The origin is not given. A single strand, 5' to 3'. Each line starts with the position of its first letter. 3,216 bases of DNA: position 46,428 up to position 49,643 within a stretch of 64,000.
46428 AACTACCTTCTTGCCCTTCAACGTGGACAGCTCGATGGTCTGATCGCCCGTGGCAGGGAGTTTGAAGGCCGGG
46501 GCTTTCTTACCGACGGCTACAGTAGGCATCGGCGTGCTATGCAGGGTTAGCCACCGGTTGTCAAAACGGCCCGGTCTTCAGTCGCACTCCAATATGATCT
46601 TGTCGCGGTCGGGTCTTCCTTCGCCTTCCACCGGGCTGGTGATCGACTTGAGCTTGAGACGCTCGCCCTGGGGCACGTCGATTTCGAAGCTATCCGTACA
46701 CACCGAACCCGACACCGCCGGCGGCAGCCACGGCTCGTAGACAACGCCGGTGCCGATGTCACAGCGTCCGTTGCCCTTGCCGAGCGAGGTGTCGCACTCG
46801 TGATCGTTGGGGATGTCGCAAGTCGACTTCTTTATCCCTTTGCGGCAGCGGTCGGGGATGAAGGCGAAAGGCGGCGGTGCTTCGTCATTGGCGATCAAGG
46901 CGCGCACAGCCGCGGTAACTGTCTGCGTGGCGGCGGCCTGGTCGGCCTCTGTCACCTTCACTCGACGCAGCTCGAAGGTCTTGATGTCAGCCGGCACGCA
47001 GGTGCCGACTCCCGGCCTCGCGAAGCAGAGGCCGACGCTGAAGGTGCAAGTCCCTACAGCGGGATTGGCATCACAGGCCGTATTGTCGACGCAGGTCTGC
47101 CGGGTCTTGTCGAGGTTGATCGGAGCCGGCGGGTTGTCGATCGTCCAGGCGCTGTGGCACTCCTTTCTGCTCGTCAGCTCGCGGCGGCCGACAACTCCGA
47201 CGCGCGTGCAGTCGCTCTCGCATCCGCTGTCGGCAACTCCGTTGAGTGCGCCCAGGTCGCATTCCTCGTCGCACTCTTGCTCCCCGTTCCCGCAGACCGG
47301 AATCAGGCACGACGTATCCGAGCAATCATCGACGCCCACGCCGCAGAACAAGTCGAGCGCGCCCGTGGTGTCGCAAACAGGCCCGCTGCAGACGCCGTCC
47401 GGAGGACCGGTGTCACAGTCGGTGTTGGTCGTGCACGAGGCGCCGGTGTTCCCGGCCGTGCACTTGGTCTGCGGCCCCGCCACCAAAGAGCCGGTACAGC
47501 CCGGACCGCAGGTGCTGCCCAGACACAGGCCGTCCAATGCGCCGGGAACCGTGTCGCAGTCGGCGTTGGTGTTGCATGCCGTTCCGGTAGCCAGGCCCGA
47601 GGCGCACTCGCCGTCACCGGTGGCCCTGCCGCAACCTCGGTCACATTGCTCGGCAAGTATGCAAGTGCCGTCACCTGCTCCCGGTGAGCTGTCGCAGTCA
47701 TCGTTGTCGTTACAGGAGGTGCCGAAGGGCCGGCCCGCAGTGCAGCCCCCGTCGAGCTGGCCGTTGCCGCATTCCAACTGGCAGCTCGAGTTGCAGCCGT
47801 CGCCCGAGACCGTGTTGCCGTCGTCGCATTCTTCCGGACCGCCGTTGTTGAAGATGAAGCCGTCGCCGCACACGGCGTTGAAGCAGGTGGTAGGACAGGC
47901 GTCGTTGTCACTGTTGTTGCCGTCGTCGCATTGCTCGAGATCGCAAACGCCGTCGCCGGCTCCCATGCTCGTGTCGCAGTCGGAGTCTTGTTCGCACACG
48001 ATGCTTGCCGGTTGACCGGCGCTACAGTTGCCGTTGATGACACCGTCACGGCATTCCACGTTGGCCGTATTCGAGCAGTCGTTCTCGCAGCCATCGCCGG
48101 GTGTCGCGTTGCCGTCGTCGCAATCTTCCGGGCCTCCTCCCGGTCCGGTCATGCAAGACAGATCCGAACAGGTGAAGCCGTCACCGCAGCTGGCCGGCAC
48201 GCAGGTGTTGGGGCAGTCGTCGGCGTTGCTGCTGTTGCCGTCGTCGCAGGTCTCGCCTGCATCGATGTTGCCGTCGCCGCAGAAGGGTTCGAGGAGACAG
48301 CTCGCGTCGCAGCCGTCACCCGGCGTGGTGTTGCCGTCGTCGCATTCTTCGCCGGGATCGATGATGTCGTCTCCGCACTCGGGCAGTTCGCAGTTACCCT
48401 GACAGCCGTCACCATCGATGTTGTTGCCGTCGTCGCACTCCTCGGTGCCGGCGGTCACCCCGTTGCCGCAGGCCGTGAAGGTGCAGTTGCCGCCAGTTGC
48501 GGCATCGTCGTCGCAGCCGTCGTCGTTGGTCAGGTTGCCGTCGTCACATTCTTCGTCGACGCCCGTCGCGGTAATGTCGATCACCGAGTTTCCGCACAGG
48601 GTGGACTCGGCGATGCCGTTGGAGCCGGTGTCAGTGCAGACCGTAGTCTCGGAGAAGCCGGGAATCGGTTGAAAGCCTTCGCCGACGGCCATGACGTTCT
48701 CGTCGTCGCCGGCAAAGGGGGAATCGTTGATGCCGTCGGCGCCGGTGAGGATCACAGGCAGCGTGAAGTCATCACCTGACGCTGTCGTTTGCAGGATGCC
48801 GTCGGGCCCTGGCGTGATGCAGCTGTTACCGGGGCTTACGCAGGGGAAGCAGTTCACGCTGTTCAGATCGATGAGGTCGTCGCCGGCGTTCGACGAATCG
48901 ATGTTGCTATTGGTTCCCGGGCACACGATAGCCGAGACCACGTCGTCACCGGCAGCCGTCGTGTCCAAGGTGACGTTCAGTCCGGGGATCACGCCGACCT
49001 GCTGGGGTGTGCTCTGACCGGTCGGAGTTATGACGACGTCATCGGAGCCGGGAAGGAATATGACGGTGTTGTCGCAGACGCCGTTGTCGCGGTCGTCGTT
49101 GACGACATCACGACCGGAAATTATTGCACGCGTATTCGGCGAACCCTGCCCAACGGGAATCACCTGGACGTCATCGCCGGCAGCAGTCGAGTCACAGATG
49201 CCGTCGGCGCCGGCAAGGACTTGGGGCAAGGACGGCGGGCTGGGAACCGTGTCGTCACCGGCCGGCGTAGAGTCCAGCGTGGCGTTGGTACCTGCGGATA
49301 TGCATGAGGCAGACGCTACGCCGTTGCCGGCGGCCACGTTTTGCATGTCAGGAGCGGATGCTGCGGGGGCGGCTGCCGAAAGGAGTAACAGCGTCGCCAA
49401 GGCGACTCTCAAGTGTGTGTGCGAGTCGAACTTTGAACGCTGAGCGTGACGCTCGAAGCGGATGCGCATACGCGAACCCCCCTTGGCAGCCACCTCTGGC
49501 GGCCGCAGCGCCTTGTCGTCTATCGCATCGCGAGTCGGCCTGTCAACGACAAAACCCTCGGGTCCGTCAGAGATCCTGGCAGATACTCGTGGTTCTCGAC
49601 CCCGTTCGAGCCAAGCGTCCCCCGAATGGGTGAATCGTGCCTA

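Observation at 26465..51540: One Lys-rich, disulfide-framed helical module is reused in at least seven secreted proteins with unrelated catalytic parts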

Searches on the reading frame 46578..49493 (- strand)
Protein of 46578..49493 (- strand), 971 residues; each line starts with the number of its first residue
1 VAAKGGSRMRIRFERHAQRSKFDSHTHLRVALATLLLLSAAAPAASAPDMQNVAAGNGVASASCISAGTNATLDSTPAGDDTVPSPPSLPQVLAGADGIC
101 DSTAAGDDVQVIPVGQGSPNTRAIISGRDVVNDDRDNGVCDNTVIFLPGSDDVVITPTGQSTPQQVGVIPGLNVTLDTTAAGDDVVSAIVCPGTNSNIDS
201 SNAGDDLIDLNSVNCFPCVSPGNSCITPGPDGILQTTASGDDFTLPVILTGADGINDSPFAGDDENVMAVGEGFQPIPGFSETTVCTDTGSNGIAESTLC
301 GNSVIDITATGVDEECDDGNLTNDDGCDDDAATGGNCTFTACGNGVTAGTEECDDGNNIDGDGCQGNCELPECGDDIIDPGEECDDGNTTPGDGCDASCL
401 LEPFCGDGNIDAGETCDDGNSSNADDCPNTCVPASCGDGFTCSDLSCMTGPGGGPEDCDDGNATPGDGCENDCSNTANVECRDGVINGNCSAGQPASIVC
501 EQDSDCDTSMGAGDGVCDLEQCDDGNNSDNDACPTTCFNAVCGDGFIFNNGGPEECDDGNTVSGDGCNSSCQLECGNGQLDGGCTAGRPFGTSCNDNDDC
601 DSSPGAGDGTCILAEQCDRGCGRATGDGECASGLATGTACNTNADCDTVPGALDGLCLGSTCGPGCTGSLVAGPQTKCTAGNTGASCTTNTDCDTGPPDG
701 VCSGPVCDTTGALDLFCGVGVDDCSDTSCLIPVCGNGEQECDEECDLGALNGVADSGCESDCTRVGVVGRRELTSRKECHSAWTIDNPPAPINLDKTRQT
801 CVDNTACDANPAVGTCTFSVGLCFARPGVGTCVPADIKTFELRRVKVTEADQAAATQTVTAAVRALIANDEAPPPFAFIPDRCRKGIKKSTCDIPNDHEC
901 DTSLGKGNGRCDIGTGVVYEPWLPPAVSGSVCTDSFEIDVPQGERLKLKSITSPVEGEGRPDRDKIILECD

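Call 4: search_protein_families(library=pfam, proteins=[window:46578-49493:-], max_evalue=0.1)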
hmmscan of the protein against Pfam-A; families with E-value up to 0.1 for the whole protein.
window:46578-49493:- (971 aa): 1 family
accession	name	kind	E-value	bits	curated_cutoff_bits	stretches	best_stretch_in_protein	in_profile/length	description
PF13948.11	DUF4215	-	1.6e-18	67.2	27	5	336-368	16-46/47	Domain of unknown function (DUF4215)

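Call 5: search_protein_families(library=ncbifam, proteins=[window:46578-49493:-], max_evalue=0.1)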
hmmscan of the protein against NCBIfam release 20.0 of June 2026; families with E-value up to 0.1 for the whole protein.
window:46578-49493:- (971 aa): 1 family
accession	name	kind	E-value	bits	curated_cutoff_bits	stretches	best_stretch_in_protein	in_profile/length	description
TIGR02232.1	myxo_disulf_rpt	repeat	3.5e-37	125.9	20.8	5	371-403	2-34/38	cysteine-rich acidic repeat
